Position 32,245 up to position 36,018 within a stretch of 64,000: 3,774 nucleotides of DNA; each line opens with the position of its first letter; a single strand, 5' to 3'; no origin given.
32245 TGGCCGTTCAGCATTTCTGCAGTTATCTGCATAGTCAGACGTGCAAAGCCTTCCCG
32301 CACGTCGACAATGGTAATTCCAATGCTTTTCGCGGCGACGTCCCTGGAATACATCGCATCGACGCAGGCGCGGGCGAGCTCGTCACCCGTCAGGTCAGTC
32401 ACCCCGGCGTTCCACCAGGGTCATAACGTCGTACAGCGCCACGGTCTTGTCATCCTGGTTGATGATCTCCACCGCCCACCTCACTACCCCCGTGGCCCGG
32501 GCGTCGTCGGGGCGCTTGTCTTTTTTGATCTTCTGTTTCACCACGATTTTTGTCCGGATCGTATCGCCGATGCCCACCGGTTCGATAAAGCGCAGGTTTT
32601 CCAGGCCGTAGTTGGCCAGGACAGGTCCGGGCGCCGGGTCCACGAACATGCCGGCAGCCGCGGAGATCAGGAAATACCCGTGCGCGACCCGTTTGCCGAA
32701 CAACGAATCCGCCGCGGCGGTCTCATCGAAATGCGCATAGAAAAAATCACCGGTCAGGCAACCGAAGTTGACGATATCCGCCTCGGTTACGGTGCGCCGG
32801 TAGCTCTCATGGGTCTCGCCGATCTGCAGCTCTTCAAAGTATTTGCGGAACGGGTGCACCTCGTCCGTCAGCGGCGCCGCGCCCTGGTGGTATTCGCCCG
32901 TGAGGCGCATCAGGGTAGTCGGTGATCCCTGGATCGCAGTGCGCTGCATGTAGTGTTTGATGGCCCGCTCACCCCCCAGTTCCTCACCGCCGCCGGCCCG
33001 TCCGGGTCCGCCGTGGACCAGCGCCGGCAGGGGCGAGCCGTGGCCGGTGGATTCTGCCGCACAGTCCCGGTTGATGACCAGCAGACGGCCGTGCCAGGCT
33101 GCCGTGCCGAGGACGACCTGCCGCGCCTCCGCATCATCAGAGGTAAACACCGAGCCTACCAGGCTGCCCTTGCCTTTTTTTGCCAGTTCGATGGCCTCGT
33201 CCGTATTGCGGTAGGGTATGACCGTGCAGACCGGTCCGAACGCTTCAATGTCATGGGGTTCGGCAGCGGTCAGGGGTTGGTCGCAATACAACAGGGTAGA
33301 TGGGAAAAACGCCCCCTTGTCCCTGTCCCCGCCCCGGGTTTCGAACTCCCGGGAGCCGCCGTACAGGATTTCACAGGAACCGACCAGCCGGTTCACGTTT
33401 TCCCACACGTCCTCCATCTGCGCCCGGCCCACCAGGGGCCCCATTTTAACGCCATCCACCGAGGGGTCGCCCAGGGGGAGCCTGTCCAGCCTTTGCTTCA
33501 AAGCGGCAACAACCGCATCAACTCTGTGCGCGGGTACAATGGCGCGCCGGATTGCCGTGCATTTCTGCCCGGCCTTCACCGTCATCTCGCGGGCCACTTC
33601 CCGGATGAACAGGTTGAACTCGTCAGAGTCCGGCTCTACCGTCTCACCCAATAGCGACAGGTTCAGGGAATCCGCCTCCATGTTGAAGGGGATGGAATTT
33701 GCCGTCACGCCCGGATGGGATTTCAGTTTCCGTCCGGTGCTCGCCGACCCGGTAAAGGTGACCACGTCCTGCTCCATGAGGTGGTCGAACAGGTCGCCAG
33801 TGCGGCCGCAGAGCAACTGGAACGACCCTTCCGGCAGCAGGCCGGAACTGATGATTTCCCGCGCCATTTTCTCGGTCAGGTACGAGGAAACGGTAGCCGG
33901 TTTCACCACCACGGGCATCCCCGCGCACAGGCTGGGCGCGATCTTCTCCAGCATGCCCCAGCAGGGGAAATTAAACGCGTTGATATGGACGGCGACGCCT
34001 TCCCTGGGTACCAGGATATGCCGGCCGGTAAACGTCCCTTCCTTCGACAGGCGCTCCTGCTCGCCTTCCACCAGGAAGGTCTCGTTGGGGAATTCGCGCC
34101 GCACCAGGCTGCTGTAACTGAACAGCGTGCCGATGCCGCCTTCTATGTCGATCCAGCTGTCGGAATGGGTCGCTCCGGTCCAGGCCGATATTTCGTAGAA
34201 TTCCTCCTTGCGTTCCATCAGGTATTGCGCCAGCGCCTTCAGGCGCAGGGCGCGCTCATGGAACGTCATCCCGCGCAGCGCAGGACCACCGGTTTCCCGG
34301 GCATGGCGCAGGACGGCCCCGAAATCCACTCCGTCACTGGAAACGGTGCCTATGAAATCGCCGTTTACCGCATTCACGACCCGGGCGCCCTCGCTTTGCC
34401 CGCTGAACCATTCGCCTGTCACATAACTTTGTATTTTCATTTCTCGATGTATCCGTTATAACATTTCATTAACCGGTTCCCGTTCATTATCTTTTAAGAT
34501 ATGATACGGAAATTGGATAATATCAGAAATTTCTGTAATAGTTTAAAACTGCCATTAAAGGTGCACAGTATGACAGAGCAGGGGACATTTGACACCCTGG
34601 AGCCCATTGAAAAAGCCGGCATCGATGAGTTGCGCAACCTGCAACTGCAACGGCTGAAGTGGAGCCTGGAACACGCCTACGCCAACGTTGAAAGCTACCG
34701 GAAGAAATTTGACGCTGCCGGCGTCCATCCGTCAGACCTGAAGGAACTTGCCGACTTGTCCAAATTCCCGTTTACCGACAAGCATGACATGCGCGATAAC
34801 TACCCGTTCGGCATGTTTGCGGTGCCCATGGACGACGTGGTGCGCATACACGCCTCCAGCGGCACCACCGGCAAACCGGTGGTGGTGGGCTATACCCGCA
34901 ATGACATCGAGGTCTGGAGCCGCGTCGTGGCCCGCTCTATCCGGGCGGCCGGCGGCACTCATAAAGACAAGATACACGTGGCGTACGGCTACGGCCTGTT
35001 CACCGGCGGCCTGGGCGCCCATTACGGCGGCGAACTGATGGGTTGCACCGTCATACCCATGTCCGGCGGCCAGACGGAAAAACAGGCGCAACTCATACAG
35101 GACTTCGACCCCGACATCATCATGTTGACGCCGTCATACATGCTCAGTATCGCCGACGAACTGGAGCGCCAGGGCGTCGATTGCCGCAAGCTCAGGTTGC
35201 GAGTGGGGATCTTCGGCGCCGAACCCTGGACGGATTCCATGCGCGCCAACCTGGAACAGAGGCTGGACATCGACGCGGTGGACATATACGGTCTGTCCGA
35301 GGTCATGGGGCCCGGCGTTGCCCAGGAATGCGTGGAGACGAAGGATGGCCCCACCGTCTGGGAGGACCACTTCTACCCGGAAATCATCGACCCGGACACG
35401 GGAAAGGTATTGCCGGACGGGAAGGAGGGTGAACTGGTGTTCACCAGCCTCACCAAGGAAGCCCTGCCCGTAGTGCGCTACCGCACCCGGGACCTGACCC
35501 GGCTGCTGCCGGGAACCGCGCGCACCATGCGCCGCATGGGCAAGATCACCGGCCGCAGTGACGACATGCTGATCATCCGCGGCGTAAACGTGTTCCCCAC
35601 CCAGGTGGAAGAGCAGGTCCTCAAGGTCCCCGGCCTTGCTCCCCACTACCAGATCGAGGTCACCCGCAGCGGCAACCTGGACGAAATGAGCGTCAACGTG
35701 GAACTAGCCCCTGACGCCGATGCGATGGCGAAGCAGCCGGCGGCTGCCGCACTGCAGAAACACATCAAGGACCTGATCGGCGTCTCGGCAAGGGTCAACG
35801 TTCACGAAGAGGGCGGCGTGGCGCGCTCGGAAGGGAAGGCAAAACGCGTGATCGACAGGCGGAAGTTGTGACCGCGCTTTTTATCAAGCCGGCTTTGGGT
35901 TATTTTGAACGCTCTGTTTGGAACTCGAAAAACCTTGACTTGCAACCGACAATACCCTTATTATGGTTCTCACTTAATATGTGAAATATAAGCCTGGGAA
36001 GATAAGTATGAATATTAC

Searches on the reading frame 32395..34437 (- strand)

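Call 18: search_protein_families(library=pfam, proteins=[window:32395-34437:-], max_evalue=0.00001)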
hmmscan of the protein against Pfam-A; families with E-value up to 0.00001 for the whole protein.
window:32395-34437:- (680 aa): 2 families
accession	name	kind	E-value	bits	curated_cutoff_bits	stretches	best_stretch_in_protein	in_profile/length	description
PF00171.27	Aldedh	-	6.5e-63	213.3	23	1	10-500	1-459/461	Aldehyde dehydrogenase family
PF01575.25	MaoC_dehydratas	-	5e-28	97.6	27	1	539-648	6-116/123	MaoC like domain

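Call 20: search_protein_families(library=ncbifam, proteins=[window:32395-34437:-], max_evalue=0.00001)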
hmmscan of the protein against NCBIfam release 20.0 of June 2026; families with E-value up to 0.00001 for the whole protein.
window:32395-34437:- (680 aa): 42 families (the best 25 are shown)
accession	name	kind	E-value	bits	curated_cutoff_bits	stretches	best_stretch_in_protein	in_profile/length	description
TIGR02278.1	PaaN-DH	equivalog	4.4e-302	1003.3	562.8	1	2-677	1-664/664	phenylacetic acid degradation bifunctional protein PaaZ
NF008868.0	PRK11903.1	equivalog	1.9e-190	634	444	1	1-515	4-517/521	3,4-dehydroadipyl-CoA semialdehyde dehydrogenase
NF010000.0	PRK13473.1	subfamily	4.5e-38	131.1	615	1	3-441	4-421/475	aminobutyraldehyde dehydrogenase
TIGR01804.1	BADH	equivalog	1.3e-37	129.4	668.6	1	5-442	1-421/467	betaine-aldehyde dehydrogenase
TIGR03216.1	OH_muco_semi_DH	equivalog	5.8e-36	124.1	693.25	1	2-441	1-428/481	2-hydroxymuconic semialdehyde dehydrogenase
NF009725.0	PRK13252.1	equivalog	1.1e-34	119.8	593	1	3-502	8-477/488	betaine-aldehyde dehydrogenase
TIGR04284.1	aldehy_Rv0768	hypoth_equivalog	2.8e-34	119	775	1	5-443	4-429/480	aldehyde dehydrogenase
NF040869.1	G3PDH_Arch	equivalog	1.1e-33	116.8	780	1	3-442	21-440/502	NADP-dependent glyceraldehyde-3-phosphate dehydrogenase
NF006916.0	PRK09407.1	equivalog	1.3e-31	109.8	521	1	143-502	154-490/526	succinic semialdehyde dehydrogenase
NF052305.1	DioxValDhHalo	equivalog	2.2e-31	109.3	750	1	3-442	6-428/483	2,5-dioxovalerate dehydrogenase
NF040648.1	lactal_redase_Meth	equivalog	2.9e-31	109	650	1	6-441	3-410/463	lactaldehyde dehydrogenase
NF042993.1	AlphKGSA_gudD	equivalog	2.3e-30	105.8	770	1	2-437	4-423/481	alpha-ketoglutaric semialdehyde dehydrogenase GucD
TIGR01780.1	SSADH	subfamily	3.6e-30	105.2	646.35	1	20-441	1-401/448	succinate-semialdehyde dehydrogenase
NF002852.0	PRK03137.1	subfamily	1.1e-29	103.6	648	1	56-498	91-506/514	L-glutamate gamma-semialdehyde dehydrogenase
TIGR02299.1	HpaE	equivalog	1.4e-28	99.8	638.35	1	135-443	126-427/488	5-carboxymethyl-2-hydroxymuconate semialdehyde dehydrogenase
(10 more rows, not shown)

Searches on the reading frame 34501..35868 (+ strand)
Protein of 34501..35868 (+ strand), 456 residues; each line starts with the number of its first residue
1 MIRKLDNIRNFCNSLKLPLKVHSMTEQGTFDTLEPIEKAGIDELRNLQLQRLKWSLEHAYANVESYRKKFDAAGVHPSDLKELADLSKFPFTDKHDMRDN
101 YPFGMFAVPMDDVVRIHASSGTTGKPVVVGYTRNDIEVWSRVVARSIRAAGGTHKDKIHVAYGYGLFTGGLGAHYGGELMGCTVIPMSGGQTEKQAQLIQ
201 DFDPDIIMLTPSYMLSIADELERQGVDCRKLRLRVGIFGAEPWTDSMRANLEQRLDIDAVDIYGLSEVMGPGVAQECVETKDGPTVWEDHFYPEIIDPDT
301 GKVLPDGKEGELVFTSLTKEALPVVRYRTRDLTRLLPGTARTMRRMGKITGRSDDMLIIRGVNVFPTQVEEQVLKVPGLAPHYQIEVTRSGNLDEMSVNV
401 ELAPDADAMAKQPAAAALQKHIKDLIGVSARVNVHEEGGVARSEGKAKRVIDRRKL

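Call 18: search_protein_families(library=pfam, proteins=[window:34501-35868:+], max_evalue=0.00001)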
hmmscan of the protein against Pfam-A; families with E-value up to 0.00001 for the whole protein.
window:34501-35868:+ (456 aa): 2 families
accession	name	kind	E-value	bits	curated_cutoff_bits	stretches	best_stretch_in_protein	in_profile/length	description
PF14535.12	AMP-binding_C_2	-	6e-28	97.4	25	1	361-454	1-96/96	AMP-binding enzyme C-terminal domain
PF00501.34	AMP-binding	-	2.2e-18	66.7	29.9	1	107-315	158-375/384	AMP-binding enzyme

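Call 20: search_protein_families(library=ncbifam, proteins=[window:34501-35868:+], max_evalue=0.00001)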
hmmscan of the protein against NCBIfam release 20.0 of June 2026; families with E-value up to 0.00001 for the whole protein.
window:34501-35868:+ (456 aa): 14 families
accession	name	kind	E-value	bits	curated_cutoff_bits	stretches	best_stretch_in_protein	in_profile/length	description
TIGR02155.1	PA_CoA_ligase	equivalog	1e-217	722.7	646.3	1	37-454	1-422/422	phenylacetate--CoA ligase PaaK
NF041878.1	paak_haloarch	equivalog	5.4e-162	539.2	700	1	35-454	4-427/427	phenylacetate--CoA ligase PaaK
NF045666.1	DVU1553_fam_AMP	equivalog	1.8e-46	158.7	300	1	41-352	20-330/331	DVU_1553 family AMP-dependent CoA ligase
NF053551.1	FlxY_rubin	equivalog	5.9e-46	157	520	1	37-442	2-407/424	flexirubin biosynthesis putative acyl-CoA ligase FlxY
NF041217.1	BagE_FevW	exception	9.1e-39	133.6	800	1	41-449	10-401/424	bagremycin/ferroverdin synthetase BagE/FevW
TIGR03335.1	F390_ftsA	equivalog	1.7e-31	109.4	458.7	1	36-388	6-367/445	coenzyme F390 synthetase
NF004837.0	PRK06187.1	subfamily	1.2e-14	53.5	476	1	109-380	168-449/531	long-chain-fatty-acid--CoA ligase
TIGR02262.1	benz_CoA_lig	subfamily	5.1e-09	35.4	375.25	1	110-427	160-478/508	benzoate-CoA ligase family protein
NF009233.0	PRK12583.1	subfamily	1.1e-08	34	832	1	109-407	199-504/558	fatty acid CoA ligase family protein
NF006181.0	PRK08314.1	subfamily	2e-08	33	705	1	80-315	175-404/563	long-chain-fatty-acid--CoA ligase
NF005801.1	PRK07656.1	equivalog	5.2e-08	32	657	0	348-382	398-432/500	FadD3 family acyl-CoA ligase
NF005850.0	PRK07768.1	subfamily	1.9e-07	29.7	572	1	349-450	432-537/545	long-chain-fatty-acid--CoA ligase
TIGR01733.1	AA-adenyl-dom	subfamily_domain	1.1e-06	27.8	317.4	0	112-313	121-323/409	amino acid adenylation domain-containing protein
NF005676.0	PRK07470.1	equivalog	6.8e-06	24.9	774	0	344-411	420-486/544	acyl-CoA synthetase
